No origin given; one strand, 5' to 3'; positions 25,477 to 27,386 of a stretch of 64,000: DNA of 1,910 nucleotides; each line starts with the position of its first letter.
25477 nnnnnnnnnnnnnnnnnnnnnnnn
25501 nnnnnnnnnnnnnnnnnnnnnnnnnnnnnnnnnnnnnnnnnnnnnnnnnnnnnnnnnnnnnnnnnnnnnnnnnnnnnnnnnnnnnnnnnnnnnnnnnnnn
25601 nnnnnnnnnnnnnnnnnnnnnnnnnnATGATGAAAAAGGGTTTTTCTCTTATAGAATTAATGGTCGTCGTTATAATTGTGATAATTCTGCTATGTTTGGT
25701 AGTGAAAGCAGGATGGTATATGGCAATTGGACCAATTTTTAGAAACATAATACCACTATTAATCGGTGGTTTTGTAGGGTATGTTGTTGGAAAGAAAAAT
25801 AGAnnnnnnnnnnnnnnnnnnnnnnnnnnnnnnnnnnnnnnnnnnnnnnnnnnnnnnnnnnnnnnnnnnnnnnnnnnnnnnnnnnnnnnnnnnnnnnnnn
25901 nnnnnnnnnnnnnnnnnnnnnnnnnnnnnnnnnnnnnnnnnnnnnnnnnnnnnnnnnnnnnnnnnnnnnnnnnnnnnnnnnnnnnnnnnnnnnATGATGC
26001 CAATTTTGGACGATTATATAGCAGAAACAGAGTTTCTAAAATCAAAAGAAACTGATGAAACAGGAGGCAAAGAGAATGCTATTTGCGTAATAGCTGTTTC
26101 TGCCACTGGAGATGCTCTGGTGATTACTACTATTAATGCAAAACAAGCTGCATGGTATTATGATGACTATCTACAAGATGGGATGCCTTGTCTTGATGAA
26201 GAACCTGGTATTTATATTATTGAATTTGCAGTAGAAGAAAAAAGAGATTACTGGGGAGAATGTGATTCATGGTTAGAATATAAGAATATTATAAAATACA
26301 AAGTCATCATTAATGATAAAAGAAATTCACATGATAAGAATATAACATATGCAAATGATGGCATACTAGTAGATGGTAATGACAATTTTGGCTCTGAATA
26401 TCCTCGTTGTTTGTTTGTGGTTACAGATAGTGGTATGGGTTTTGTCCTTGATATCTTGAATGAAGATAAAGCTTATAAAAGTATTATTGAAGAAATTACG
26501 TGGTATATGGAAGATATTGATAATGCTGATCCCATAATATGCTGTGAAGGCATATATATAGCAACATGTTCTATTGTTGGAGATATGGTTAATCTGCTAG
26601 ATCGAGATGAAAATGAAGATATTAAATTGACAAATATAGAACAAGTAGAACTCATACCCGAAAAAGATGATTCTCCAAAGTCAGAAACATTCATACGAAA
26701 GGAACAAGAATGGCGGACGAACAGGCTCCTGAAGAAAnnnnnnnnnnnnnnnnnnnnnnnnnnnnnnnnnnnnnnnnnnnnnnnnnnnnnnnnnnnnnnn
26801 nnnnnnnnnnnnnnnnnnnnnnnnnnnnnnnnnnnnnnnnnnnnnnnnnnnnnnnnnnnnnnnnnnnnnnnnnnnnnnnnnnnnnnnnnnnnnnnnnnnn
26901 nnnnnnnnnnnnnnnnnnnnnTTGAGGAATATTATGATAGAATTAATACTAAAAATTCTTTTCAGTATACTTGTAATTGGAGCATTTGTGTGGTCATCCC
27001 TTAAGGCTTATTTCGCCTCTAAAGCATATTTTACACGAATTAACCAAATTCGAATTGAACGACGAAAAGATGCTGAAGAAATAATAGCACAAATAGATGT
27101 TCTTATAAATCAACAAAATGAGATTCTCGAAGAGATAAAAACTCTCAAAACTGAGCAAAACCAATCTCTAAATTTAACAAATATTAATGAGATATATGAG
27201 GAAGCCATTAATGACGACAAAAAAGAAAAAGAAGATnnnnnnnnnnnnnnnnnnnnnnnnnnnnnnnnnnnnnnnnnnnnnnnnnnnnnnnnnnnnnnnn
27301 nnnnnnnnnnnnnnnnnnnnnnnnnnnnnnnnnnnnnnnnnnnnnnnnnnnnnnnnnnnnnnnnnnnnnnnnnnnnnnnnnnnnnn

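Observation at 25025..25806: Stand-alone ClpC-type N-domain protein followed by a prepilin-like peptide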

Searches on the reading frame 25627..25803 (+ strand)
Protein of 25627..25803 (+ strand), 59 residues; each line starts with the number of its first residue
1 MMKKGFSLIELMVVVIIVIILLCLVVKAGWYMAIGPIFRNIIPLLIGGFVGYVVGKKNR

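Call 3: search_protein_families(library=pfam, proteins=[window:25627-25803:+], max_evalue=1)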
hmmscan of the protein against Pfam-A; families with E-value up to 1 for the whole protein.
window:25627-25803:+ (59 aa): 3 families
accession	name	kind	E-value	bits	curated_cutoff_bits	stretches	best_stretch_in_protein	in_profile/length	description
PF07963.17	N_methyl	-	5.6e-05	23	21.2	1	2-22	3-23/27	Prokaryotic N-terminal methylation motif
PF09624.15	DUF2393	-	0.17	12.3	26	1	17-56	2-41/146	Protein of unknown function (DUF2393)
PF05393.16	Hum_adeno_E3A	-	0.31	11.7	22.9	1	9-44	46-78/100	Human adenovirus early E3A glycoprotein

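Call 4: search_protein_families(library=ncbifam, proteins=[window:25627-25803:+], max_evalue=1)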
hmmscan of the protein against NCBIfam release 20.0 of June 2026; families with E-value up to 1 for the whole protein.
window:25627-25803:+ (59 aa): 14 families
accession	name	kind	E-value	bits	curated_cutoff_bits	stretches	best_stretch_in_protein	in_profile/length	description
TIGR02532.1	IV_pilin_GFxxxE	domain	1.7e-05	24.5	16.3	1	3-25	1-23/24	prepilin-type N-terminal cleavage/methylation domain-containing protein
TIGR01708.2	typeII_sec_gspH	equivalog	9.1e-05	22.5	80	1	4-27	2-25/169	type II secretion system minor pseudopilin GspH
NF007862.0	PRK10574.1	equivalog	0.00035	20.7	138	1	2-27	3-28/145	prepilin peptidase-dependent pilin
NF040999.1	pilin_ComGC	equivalog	0.0014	18.8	75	1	3-26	1-24/84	competence type IV pilus major pilin ComGC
NF007800.0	PRK10506.1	equivalog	0.0025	17.6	158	1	3-24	8-29/163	prepilin peptidase-dependent protein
TIGR01710.1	typeII_sec_gspG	equivalog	0.0027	17.8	88.85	1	4-26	1-23/134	type II secretion system major pseudopilin GspG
NF040982.1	ComGD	equivalog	0.006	17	70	1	3-26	1-24/139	competence type IV pilus minor pilin ComGD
NF041775.1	typeIV_PilA_Myxo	equivalog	0.013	15.4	400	1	4-25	11-32/214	type IV pilin protein PilA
NF041013.1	T4P_ComGE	equivalog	0.05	13.7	49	1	3-26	3-26/83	competence type IV pilus minor pilin ComGE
NF007660.0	PRK10332.1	equivalog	0.17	12.4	86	1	3-23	8-28/107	prepilin-type N-terminal cleavage/methylation domain-containing protein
NF041002.1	pilin_ComGF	equivalog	0.3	11.3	80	1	3-25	1-23/139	competence type IV pilus minor pilin ComGF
TIGR02596.1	TIGR02596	subfamily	0.32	11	70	1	6-26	1-21/196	Verru_Chthon cassette protein D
TIGR01906.1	integ_TIGR01906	hypoth_equivalog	0.38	10.5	74.8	1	6-48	95-138/207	TIGR01906 family membrane protein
NF038303.1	EPS_HpsB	equivalog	0.59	10.1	150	1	3-23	2-22/211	hormogonium polysaccharide secretion pseudopilin HpsB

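Call 31: find_related_loci(query=A3, collection=viral_contigs, flank=5000)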
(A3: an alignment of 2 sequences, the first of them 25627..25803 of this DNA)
Query A3 (59 aa) in viral_contigs; peptide patterns used: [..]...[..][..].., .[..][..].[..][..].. (x = any residue, [..] = any of these).
173 stretches matched a pattern; 43 encode a relative of the query (tblastn E <= 1e-3); 43 distinct loci.
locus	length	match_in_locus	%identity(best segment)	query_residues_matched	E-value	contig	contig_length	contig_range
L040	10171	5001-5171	51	3-59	2e-12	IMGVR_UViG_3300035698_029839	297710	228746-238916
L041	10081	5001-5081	59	2-28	7e-6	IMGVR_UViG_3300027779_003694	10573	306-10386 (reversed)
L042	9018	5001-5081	59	2-28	7e-6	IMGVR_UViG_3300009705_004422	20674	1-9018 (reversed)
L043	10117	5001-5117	46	2-40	8e-6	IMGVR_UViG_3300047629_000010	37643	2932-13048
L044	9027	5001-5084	54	1-28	8e-6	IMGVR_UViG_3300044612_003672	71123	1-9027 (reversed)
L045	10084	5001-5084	54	1-28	1e-5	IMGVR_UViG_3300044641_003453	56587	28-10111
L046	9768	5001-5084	54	1-28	1e-5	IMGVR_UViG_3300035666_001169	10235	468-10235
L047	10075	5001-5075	64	2-26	1e-5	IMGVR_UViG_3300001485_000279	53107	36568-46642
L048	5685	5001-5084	54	1-28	1e-5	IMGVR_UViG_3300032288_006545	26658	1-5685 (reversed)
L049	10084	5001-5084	54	1-28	1e-5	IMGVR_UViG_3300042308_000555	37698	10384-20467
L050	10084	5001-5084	54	1-28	1e-5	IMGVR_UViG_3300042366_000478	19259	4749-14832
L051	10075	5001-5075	64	2-26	9e-6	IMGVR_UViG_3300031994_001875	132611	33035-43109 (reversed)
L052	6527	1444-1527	54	1-28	1e-5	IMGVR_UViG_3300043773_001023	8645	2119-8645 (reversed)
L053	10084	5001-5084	54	1-28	1e-5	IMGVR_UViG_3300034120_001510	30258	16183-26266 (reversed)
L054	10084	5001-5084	54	1-28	1e-5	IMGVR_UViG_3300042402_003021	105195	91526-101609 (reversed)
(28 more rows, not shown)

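Call 32: find_homologous_proteins(query=A3, max_evalue=0.01)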
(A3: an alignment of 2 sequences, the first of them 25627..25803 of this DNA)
Query A3 (2 sequences) (59 aa, profile of the alignment): 2 proteins with E <= 0.01 among 23 candidates.
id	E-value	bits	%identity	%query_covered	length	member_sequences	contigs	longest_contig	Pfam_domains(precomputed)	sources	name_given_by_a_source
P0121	6.3e-29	117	100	98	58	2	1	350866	-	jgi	-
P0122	1.1e-23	101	59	92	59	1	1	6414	PF07963.18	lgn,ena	-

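Call 33: find_encoding_contigs(protein=P0122, flank=6000, max_places=4)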
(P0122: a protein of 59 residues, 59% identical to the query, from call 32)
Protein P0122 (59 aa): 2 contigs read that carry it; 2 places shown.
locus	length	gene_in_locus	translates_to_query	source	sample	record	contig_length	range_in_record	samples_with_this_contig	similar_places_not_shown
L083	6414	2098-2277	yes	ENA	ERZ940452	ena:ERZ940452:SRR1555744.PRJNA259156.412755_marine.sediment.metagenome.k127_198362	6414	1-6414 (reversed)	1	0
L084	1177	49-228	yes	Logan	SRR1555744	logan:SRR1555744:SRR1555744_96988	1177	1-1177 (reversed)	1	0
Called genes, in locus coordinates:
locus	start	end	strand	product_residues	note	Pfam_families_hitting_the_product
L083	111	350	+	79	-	-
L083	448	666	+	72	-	-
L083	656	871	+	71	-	-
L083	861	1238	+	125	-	-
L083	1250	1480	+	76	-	-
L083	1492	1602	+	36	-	-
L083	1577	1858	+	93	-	PF00381:PTS-HPr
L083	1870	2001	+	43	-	-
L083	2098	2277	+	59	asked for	PF07963:N_methyl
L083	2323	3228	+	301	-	-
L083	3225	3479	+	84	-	-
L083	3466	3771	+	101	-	-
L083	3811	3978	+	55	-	-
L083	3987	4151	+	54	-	-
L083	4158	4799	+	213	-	PF00583:Acetyltransf_1, PF13673:Acetyltransf_10, PF13508:Acetyltransf_7 (weak)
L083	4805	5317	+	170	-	-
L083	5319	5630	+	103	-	-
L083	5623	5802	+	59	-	-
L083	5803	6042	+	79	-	-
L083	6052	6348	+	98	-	-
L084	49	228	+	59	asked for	PF07963:N_methyl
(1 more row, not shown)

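Call 47: search_protein_families(library=pfam, proteins=[L083:2323-3225:+], max_evalue=1)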
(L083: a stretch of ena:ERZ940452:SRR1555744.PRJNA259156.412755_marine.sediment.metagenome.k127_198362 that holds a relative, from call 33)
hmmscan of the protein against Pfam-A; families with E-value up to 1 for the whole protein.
L083:2323-3225:+ (301 aa): 0 families

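Call 70: search_protein_representatives(alignment_id=A7)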
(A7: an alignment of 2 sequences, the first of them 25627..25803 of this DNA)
Query: 2 sequences, 61 profile positions. Proteins with E-value up to 0.001 (for the whole library): 35; up to 1e-10: 2; up to 1e-30: 0. The best 35 are listed.
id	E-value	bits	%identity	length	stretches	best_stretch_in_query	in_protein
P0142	1.2e-19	86.1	-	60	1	1-59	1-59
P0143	2.3e-14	69.2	-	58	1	1-56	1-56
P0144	4.3e-07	45.9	-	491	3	4-26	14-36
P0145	9.5e-07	44.8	-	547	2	2-29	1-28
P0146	3.7e-06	42.9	-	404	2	3-26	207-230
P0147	4.0e-06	42.8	-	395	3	5-26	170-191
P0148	1.5e-05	40.9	-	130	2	4-24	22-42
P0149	1.6e-05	40.9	-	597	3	3-24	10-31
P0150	1.7e-05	40.8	-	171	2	3-27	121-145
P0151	3.1e-05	40.0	-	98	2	3-27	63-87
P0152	6.0e-05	39.0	-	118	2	3-27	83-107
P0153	1.0e-04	38.3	-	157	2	4-27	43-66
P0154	1.0e-04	38.3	-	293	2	3-24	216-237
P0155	1.2e-04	38.1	-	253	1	5-55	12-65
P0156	1.6e-04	37.6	-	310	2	3-26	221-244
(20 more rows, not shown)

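Call 73: find_encoding_contigs(protein=P0142, flank=5000, max_places=3)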
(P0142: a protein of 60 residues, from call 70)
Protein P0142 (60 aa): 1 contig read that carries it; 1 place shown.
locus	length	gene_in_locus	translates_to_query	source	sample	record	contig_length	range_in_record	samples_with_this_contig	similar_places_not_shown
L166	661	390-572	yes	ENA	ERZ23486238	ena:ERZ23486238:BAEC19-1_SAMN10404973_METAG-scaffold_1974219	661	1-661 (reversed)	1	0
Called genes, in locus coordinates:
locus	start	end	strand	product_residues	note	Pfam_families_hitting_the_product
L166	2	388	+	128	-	?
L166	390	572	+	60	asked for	-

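Call 74: find_encoding_contigs(protein=P0143, flank=5000, max_places=3)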
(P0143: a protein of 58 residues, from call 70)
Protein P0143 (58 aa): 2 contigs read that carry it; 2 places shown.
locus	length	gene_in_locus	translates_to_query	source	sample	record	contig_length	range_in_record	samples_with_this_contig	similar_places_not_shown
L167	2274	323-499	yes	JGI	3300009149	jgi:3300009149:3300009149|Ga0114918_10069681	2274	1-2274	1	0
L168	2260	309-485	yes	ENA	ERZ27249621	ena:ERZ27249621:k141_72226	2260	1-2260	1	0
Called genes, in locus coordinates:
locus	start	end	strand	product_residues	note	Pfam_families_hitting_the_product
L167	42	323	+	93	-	PF00381:PTS-HPr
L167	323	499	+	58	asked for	-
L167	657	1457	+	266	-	-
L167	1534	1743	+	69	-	-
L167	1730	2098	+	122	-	-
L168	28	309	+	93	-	PF00381:PTS-HPr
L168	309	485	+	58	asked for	-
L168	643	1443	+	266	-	-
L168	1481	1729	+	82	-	-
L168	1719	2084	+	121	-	-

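Call 85: search_protein_families(library=phrogs, proteins=[window:25627-25803:+], max_evalue=0.01)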
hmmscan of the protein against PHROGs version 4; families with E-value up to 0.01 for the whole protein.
window:25627-25803:+ (59 aa): 5 families
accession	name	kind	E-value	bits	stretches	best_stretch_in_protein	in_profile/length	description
phrog_11263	-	unknown function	1.7e-06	28.7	1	3-28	1-26/72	-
phrog_27437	-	unknown function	0.00042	21.5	1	3-24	7-28/140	-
phrog_13280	-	unknown function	0.00051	20.9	1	1-23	1-23/67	-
phrog_11596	-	unknown function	0.0017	19.1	1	4-26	6-28/187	-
phrog_10597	-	unknown function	0.0079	17.1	1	3-27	4-28/59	-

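Call 89: search_protein_families(library=padloc, proteins=[window:25627-25803:+], max_evalue=0.01)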
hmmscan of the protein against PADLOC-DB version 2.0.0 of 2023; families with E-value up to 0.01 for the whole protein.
window:25627-25803:+ (59 aa): 0 families

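Call 96: predict_structure(alignment_id=A7)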
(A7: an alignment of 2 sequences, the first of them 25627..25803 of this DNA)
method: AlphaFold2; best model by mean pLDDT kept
length: 59 residues; sequences in the alignment: 2
mean_pLDDT: 82.3   pTM: 0.44
mean pLDDT of the five models: 82.3, 82.1, 81.8, 79.2, 77.5
residues with pLDDT >= 90: 13; 70-90: 41; 50-70: 4; < 50: 1
segments of 3 or more residues with pLDDT < 50: none
pLDDT, mean of each block of 10 residues (from residue 1): 72 94 88 74 84 82
secondary structure, 60 per line:
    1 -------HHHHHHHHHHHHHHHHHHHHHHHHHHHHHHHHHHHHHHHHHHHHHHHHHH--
elements in order: H8-57

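Call 102: find_related_loci(query=A12, collection=metagenome_contigs, flank=3000)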
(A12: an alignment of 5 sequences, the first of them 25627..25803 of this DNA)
Query A12 (59 aa) in metagenome_contigs; peptide patterns used: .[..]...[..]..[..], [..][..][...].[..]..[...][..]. (x = any residue, [..] = any of these).
250 stretches matched a pattern; 2 encode a relative of the query (tblastn E <= 1e-3); 2 distinct loci.
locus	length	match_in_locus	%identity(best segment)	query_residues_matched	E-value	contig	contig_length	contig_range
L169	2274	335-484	46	3-52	1e-10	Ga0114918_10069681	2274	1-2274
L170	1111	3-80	62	34-59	2e-8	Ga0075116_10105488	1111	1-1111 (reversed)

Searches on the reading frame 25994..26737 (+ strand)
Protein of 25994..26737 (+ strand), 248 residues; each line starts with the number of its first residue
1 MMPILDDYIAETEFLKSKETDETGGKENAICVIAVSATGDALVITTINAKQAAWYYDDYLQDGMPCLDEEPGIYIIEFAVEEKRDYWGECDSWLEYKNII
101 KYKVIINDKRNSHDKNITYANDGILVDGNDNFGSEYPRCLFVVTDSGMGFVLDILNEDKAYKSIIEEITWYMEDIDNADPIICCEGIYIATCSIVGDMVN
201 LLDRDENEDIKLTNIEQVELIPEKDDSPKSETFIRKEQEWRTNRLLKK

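Call 3: search_protein_families(library=pfam, proteins=[window:25994-26737:+], max_evalue=1)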
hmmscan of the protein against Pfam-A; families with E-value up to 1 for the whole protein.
window:25994-26737:+ (248 aa): 3 families
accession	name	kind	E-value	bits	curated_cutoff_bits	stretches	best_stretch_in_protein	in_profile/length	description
PF07785.16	DUF1623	-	0.071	13.7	25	1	150-218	4-70/90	Protein of unknown function (DUF1623)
PF11435.13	She2p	-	0.082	13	25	1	154-223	119-185/201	RNA binding protein She2p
PF16830.10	NBD94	-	0.085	13.8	25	0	150-178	56-84/91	Nucleotide-Binding Domain 94 of RH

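Call 85: search_protein_families(library=phrogs, proteins=[window:25994-26737:+], max_evalue=0.01)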
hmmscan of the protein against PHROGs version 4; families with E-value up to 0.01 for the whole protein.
window:25994-26737:+ (248 aa): 0 families

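Call 88: search_solved_structures(query=A10, max_evalue=1)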
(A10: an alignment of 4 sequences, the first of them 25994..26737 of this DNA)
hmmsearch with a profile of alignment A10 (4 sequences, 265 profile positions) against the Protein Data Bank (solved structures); distinct sequences matched with E-value up to 1: 1.
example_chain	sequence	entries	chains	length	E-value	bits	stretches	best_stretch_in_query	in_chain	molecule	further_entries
2dhz_A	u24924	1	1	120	0.38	13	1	15-44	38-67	Rap guanine nucleotide exchange factor (GEF)-like 1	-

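Call 89: search_protein_families(library=padloc, proteins=[window:25994-26737:+], max_evalue=0.01)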
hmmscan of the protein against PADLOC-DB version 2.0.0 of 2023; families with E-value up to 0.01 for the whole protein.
window:25994-26737:+ (248 aa): 0 families

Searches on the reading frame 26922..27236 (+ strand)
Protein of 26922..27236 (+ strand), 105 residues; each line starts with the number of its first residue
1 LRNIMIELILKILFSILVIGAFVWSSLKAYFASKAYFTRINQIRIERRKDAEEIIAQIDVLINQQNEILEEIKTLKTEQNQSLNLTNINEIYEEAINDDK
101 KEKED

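Call 85: search_protein_families(library=phrogs, proteins=[window:26922-27236:+], max_evalue=0.01)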
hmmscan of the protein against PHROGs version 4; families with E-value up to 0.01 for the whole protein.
window:26922-27236:+ (105 aa): 1 family
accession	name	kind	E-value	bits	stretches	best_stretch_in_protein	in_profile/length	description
phrog_214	-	lysis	0.0044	17.9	1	6-83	7-82/176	Rz-like spanin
